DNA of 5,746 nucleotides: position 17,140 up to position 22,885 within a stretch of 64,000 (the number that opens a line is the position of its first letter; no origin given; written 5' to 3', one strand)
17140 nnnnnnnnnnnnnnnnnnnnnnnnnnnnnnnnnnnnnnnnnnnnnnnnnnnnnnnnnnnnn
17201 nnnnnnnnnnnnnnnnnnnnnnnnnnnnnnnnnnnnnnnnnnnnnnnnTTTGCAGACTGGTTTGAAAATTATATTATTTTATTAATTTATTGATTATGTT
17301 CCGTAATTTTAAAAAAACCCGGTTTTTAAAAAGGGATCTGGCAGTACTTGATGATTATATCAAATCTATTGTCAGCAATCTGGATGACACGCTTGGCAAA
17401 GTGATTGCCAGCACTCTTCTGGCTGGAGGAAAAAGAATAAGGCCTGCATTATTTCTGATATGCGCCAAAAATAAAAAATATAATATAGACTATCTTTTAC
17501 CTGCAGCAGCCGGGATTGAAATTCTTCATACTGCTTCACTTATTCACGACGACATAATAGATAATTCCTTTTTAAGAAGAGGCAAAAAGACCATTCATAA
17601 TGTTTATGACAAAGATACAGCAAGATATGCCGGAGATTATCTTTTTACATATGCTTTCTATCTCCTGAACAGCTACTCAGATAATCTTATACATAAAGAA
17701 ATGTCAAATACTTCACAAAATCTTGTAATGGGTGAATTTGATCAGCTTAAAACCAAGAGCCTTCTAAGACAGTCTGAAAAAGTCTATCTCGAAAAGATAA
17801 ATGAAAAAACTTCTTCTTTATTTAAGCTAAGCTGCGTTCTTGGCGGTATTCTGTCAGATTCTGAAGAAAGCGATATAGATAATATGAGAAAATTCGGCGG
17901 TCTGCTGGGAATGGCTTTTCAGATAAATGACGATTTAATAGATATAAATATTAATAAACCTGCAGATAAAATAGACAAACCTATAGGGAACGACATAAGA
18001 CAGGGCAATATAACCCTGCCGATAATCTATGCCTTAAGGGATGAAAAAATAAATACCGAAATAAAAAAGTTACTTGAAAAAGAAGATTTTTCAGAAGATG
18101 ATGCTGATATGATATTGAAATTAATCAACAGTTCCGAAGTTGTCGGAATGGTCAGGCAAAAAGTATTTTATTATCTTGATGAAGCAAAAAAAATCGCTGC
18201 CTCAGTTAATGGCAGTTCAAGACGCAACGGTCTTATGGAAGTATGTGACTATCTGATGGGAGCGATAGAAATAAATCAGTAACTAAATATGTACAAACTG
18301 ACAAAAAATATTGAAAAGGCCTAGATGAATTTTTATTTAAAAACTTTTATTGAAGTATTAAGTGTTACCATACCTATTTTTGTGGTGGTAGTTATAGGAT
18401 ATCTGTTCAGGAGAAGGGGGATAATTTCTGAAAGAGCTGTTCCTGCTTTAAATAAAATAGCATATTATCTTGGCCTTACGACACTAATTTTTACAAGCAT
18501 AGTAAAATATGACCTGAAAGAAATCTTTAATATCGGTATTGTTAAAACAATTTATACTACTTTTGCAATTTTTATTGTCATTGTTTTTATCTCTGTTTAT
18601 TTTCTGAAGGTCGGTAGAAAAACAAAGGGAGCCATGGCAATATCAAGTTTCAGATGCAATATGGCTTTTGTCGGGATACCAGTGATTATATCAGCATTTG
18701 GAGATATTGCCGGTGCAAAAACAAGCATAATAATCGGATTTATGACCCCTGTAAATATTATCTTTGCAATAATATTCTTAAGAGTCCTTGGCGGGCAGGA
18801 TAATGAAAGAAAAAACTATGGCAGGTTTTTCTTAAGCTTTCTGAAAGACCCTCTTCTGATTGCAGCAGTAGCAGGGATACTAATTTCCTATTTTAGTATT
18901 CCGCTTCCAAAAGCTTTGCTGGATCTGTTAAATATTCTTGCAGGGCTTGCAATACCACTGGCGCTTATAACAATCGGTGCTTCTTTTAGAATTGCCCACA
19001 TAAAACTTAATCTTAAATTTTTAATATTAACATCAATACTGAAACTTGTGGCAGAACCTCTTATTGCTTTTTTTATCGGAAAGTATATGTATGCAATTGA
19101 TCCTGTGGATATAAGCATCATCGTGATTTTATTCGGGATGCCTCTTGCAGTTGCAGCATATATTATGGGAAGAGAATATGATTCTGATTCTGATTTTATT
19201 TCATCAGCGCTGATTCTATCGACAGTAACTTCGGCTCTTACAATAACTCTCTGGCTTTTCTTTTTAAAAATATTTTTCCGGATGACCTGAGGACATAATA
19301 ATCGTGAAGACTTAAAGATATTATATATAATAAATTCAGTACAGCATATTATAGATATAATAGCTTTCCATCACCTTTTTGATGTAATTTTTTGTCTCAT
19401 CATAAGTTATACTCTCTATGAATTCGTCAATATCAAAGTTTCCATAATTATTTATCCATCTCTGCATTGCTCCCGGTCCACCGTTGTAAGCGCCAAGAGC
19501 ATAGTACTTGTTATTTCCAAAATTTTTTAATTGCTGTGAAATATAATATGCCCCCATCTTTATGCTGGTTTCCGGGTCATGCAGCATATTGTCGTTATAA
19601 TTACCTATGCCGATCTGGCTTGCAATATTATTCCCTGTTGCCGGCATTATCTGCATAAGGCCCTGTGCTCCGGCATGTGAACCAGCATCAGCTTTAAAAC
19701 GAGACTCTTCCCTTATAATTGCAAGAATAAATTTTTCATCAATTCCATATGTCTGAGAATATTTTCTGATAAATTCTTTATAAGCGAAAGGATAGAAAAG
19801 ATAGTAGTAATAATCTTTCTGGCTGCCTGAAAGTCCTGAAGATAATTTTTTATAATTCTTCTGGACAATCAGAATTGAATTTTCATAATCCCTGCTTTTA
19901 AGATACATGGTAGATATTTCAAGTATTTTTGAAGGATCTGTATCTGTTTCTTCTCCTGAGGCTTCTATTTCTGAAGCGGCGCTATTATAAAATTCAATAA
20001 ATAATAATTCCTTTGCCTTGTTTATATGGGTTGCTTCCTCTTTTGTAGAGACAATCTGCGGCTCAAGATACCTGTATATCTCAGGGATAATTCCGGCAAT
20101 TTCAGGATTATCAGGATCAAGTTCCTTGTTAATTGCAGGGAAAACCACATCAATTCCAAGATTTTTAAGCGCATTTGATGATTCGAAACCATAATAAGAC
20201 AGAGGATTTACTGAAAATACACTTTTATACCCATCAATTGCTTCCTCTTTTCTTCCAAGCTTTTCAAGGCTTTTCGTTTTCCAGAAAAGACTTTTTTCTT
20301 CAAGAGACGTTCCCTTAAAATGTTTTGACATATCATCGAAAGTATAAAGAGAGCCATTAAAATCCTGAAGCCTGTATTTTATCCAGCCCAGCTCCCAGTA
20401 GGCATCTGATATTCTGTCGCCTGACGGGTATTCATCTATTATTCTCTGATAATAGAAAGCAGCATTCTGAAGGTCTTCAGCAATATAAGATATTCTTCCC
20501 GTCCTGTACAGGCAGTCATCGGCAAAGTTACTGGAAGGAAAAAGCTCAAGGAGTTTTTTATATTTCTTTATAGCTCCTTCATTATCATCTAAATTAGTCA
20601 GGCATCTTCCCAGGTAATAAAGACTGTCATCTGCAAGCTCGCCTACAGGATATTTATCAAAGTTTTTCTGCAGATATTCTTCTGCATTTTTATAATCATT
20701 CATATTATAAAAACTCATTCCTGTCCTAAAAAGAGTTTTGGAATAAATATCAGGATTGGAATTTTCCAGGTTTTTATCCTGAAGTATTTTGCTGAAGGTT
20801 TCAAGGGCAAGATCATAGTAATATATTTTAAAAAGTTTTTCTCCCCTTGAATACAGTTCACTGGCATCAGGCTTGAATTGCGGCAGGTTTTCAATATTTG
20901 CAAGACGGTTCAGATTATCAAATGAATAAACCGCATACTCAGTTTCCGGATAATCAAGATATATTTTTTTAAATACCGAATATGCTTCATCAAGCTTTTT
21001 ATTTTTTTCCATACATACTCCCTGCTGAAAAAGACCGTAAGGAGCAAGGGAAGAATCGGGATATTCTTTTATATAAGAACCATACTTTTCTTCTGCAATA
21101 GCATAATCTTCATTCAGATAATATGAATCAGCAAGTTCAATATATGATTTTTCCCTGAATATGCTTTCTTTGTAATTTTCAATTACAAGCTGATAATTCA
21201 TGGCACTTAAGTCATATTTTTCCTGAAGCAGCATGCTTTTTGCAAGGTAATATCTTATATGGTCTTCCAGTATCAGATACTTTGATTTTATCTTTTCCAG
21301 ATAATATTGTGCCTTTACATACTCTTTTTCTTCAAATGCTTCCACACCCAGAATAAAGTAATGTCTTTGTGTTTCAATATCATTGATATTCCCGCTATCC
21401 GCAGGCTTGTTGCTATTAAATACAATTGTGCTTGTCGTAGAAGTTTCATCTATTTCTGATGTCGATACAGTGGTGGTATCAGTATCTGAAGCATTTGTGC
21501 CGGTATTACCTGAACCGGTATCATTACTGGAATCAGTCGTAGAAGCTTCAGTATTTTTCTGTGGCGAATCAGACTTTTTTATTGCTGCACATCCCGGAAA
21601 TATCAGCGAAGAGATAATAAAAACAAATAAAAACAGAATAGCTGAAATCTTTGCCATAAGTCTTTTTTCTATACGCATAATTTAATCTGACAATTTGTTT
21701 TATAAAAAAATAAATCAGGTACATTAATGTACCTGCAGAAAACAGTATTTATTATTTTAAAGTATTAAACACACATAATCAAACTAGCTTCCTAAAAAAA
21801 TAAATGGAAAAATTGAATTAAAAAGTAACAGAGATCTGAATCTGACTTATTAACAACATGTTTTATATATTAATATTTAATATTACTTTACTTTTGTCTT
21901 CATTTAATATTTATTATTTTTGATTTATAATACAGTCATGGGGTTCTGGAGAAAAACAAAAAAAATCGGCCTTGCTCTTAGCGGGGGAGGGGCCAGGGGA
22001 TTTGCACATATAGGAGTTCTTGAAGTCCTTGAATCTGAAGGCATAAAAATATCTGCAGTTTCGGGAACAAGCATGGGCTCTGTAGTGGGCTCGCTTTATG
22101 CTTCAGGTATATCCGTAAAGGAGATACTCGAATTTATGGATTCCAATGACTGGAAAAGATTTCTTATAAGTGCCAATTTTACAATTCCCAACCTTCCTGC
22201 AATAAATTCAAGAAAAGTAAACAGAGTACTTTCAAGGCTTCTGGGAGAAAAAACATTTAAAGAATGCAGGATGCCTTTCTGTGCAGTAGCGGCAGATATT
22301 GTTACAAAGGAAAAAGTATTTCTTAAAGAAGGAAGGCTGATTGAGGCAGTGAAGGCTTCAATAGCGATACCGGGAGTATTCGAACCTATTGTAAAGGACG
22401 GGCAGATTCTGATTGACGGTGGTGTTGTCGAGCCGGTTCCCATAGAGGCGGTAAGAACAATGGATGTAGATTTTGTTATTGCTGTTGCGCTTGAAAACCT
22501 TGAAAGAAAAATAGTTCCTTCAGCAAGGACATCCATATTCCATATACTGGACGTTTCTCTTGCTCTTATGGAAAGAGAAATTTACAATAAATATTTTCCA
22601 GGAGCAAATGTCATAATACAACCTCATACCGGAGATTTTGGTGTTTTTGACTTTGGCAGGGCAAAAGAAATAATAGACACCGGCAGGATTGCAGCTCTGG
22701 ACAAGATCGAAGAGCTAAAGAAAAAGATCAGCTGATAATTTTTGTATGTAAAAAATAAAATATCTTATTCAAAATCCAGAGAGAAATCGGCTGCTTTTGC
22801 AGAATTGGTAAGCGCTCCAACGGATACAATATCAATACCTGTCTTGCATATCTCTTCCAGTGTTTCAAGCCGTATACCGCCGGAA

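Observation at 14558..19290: Heteromeric prenyl-diphosphate synthase split by a B12-binding radical SAM gene, followed by an AEC permease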

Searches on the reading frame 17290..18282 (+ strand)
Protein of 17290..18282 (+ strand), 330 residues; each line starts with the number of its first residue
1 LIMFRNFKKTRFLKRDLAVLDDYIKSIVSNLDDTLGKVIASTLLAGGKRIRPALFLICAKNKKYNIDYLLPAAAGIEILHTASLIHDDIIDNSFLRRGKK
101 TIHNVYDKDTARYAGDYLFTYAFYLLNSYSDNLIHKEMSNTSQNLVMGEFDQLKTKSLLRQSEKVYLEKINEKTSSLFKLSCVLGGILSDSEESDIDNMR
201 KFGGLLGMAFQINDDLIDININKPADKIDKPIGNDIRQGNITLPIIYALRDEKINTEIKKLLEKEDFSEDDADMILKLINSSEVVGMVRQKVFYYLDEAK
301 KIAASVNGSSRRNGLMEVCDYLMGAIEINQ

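Call 3: search_protein_families(library=pfam, proteins=[window:17290-18282:+])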
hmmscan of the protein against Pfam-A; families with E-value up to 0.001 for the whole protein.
window:17290-18282:+ (330 aa): 1 family
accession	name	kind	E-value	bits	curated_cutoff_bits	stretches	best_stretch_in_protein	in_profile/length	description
PF00348.22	polyprenyl_synt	-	2.5e-61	207.5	27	1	35-278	4-250/251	Polyprenyl synthetase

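Call 4: search_protein_families(library=ncbifam, proteins=[window:17290-18282:+])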
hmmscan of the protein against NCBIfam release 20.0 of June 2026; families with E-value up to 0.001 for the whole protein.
window:17290-18282:+ (330 aa): 16 families
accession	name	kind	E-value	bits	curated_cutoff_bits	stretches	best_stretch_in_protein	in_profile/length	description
TIGR02748.1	GerC3_HepT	equivalog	4.5e-70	236.3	456.55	1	11-322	7-314/319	heptaprenyl diphosphate synthase component II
NF045628.1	HxpDPsynlarge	equivalog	5.8e-58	196.3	500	1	16-320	4-304/311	hexaprenyl-diphosphate synthase large subunit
NF040698.1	IdsA_Meth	equivalog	4.8e-53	180.5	468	1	13-323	7-324/328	short chain isoprenyl diphosphate synthase IdsA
TIGR02749.1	prenyl_cyano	equivalog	6e-53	179.9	383.2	1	13-324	10-319/322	solanesyl diphosphate synthase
NF041169.1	f2_encap_cargo4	exception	4.4e-48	164.2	450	1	45-318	48-325/334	family 2 encapsulin nanocompartment cargo protein polyprenyl transferase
NF045485.1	FPPsyn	subfamily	4.3e-44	150.8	275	1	25-257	13-256/288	farnesyl diphosphate synthase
NF042417.1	NPPPS_Mycobact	equivalog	4.8e-44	150.7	600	1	20-322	29-330/335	nonaprenyl/(2E,6E)-farnesyl/geranylgeranyl diphosphat synthase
NF041003.1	GGPP_syn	equivalog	2.9e-43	148.2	500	1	20-285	13-277/326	geranylgeranyl diphosphate synthase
NF008140.0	PRK10888.1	equivalog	3.2e-40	138.4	412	1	31-302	31-298/323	octaprenyl diphosphate synthase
NF045685.1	GGPPSynCrtE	equivalog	9e-37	126.7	460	1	25-256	20-260/293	geranylgeranyl diphosphate synthase CrtE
NF045549.1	GGPPsyn_IdsB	equivalog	1.9e-33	116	475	1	46-282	64-304/346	geranylgeranyl diphosphate synthase IdsB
NF040789.2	gerfarn_diphsyn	equivalog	4.4e-32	111.6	560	1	45-323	44-341/345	geranylfarnesyl diphosphate synthase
NF040627.1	GFPS_Meth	equivalog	1.4e-29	103.5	600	1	24-219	16-210/285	geranylfarnesyl diphosphate synthase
NF040936.1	hexpp_archaea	equivalog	6.5e-27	94.6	400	1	12-223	6-209/275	hexaprenyl pyrophosphate synthase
NF007877.0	PRK10581.1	equivalog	2e-20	73.2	321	1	37-253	34-260/299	(2E,6E)-farnesyl diphosphate synthase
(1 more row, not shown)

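Call 57: search_solved_structures(query=window:17290-18282:+, max_evalue=1e-30)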
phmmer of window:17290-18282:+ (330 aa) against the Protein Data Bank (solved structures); distinct sequences matched with E-value up to 1e-30: 29.
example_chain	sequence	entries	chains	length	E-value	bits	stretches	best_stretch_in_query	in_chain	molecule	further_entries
9kp1_B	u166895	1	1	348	3.5e-49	171.1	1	11-321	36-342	Heptaprenyl diphosphate synthase component 2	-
3mzv_A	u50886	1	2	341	1.3e-44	156.1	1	12-324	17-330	Decaprenyl diphosphate synthase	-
3aqb_B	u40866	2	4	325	1.5e-43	152.7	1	25-314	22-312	Component B of hexaprenyl diphosphate synthase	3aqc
4jxn_A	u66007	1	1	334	8.5e-40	140.3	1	10-283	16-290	Octaprenyl-diphosphate synthase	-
5h9d_A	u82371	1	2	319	1.5e-39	139.5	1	19-305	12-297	Farnesyl pyrophosphate synthetase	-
9kcy_A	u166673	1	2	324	1.9e-37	132.6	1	14-269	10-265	Solanesyl diphosphate synthase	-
9k9c_A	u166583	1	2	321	2e-37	132.6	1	14-269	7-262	Solanesyl diphosphate synthase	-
9kbk_A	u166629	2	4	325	2.9e-37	132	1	14-272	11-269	Probable solanesyl-diphosphate synthase 3, chloroplastic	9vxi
9jsc_A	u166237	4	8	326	2.9e-37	132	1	14-272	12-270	Probable solanesyl-diphosphate synthase 3, chloroplastic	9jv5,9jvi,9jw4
9kaf_A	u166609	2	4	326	2.9e-37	132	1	14-272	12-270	Probable solanesyl-diphosphate synthase 3, chloroplastic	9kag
9jr6_A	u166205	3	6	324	2.9e-37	132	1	15-272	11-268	Probable solanesyl-diphosphate synthase 3, chloroplastic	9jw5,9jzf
9jqs_A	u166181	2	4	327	2.9e-37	132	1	14-272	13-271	Probable solanesyl-diphosphate synthase 3, chloroplastic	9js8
9jv9_A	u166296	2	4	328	2.9e-37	132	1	14-272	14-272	Probable solanesyl-diphosphate synthase 3, chloroplastic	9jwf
3n3d_A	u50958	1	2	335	3e-37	131.9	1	14-315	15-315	Geranylgeranyl pyrophosphate synthase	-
3pko_A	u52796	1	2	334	3.2e-37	131.9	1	14-314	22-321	Geranylgeranyl pyrophosphate synthase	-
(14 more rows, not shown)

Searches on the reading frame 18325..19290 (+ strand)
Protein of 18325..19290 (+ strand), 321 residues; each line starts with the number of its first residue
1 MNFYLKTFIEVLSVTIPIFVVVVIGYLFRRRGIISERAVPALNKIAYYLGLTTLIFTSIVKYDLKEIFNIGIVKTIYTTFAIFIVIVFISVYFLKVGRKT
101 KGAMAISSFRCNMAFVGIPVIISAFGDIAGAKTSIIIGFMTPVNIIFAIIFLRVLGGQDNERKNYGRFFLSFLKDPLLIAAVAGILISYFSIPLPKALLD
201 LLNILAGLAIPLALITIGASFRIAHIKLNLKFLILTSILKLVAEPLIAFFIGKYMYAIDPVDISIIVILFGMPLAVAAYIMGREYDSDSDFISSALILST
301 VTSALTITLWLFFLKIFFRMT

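Call 3: search_protein_families(library=pfam, proteins=[window:18325-19290:+])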
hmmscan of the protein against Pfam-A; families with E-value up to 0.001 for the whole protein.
window:18325-19290:+ (321 aa): 1 family
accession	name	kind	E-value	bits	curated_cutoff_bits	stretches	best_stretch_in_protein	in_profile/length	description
PF03547.23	Mem_trans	-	2.3e-26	92.7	25.7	2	170-311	198-343/343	Membrane transport protein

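Call 4: search_protein_families(library=ncbifam, proteins=[window:18325-19290:+])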
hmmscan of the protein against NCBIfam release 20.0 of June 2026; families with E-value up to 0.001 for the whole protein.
window:18325-19290:+ (321 aa): 2 families
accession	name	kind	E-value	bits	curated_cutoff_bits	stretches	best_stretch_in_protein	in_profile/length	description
TIGR00946.1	2a69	subfamily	8.1e-24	84.4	246.05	1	10-314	5-334/336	auxin efflux carrier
NF007384.0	PRK09903.1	equivalog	1.6e-08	34.2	404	1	15-313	9-309/314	transporter YfdV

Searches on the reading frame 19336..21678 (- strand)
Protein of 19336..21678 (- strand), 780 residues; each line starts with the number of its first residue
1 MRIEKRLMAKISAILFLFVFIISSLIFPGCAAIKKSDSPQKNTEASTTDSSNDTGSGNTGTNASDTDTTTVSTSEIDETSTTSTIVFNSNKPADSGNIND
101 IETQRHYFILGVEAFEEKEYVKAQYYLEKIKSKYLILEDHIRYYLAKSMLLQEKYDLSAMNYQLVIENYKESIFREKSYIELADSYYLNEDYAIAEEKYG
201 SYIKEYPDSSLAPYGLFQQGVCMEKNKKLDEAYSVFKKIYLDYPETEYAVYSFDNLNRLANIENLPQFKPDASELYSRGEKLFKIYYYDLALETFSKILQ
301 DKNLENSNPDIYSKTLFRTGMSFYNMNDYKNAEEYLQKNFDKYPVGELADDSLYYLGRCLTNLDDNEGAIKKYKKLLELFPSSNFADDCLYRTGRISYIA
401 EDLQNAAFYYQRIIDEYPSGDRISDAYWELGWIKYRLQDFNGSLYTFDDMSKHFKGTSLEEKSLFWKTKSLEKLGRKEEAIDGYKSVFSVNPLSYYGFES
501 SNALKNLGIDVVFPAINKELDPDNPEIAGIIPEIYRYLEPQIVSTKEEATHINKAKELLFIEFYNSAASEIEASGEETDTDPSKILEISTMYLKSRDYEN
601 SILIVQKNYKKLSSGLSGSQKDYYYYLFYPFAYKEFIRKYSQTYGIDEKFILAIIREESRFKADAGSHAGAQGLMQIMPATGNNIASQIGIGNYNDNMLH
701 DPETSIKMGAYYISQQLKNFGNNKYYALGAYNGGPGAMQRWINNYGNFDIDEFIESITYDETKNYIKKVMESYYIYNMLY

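Call 3: search_protein_families(library=pfam, proteins=[window:19336-21678:-])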
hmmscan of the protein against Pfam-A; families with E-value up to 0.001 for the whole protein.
window:19336-21678:- (780 aa): 11 families
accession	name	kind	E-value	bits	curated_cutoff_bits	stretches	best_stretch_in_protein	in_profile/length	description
PF01464.25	SLT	-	7e-33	113.1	21.3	1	636-753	2-116/117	Transglycosylase SLT domain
PF13174.12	TPR_6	-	5.1e-28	96.2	26.3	1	351-383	1-33/33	Tetratricopeptide repeat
PF07719.23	TPR_2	-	7.7e-20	69.8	27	1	352-382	3-33/34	Tetratricopeptide repeat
PF13432.12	TPR_16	-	4.2e-13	49.9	32.7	1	319-383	3-64/65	Tetratricopeptide repeat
PF13525.12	YfiO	-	2.9e-10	40.7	25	1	143-261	9-135/203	Outer membrane lipoprotein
PF13428.12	TPR_14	-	5.4e-09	36.3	23.5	0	352-383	3-34/44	Tetratricopeptide repeat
PF00515.34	TPR_1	-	7.7e-08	32.3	27.8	0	352-382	3-33/34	Tetratricopeptide repeat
PF13424.12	TPR_12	-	7e-06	26.6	30.1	0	353-414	6-72/77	Tetratricopeptide repeat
PF14559.12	TPR_19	-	0.00012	22.7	25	0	189-248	4-61/68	Tetratricopeptide repeat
PF13406.11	SLT_2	-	0.00027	20.7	24.3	0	633-661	73-101/292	Transglycosylase SLT domain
PF19489.4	SLT_4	-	0.00059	20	27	0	633-680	34-79/184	Transglycosylase SLT domain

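Call 4: search_protein_families(library=ncbifam, proteins=[window:19336-21678:-])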
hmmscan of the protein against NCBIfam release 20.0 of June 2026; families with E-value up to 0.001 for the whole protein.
window:19336-21678:- (780 aa): 12 families
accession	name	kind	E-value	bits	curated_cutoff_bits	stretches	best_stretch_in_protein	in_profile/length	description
NF047373.1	BB0259_flg_lyt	exception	3.9e-51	174.7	234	1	85-780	36-692/705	flagellar assembly lytic transglycosylase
NF008631.0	PRK11619.1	equivalog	2.4e-33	115.4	536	1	629-776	475-626/644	murein transglycosylase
TIGR02795.1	tol_pal_ybgF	equivalog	4e-33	114.5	90.1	2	317-421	6-110/119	tol-pal system protein YbgF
TIGR03302.1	OM_YfiO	subfamily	2.8e-25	89.2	81.4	3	143-255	37-157/239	outer membrane protein assembly factor BamD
NF008670.0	PRK11671.1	equivalog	7.3e-16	58.3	375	1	633-744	192-312/359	membrane-bound lytic murein transglycosylase MltC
NF008068.0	PRK10803.1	equivalog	1.2e-11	45.1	383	2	152-252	156-256/263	cell division protein CpoB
NF052312.1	T9SS_PorW_SprE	equivalog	1.7e-09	36.9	250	1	350-419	545-615/716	type IX secretion system periplasmic lipoprotein PorW/SprE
NF008112.0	PRK10859.1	equivalog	1.3e-08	33.8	354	1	633-738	290-390/483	membrane-bound lytic murein transglycosylase MltF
NF011856.0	PRK15328.1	equivalog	2.4e-07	30.4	208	1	632-735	17-120/160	type III secretion system invasion protein IagB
NF012014.0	PRK15470.1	equivalog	5.9e-07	29.3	233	1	638-715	44-123/203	membrane-bound lytic murein transglycosylase EmtA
NF008050.0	PRK10783.1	equivalog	2.6e-05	22.7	508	1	655-770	127-238/457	murein transglycosylase D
NF047507.1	TPR_BatC_Lepto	exception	0.00015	21.3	175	1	268-358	54-141/214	TPR repeat-containing protein BatC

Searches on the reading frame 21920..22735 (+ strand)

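Call 50: search_protein_families(library=pfam, max_evalue=0.00001, proteins=[window:21920-22735:+])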
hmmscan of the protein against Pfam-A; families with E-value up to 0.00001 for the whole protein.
window:21920-22735:+ (271 aa): 1 family
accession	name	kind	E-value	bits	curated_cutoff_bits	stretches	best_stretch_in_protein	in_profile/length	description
PF01734.28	Patatin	-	2e-32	113.4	27.7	1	18-177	1-189/191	Patatin-like phospholipase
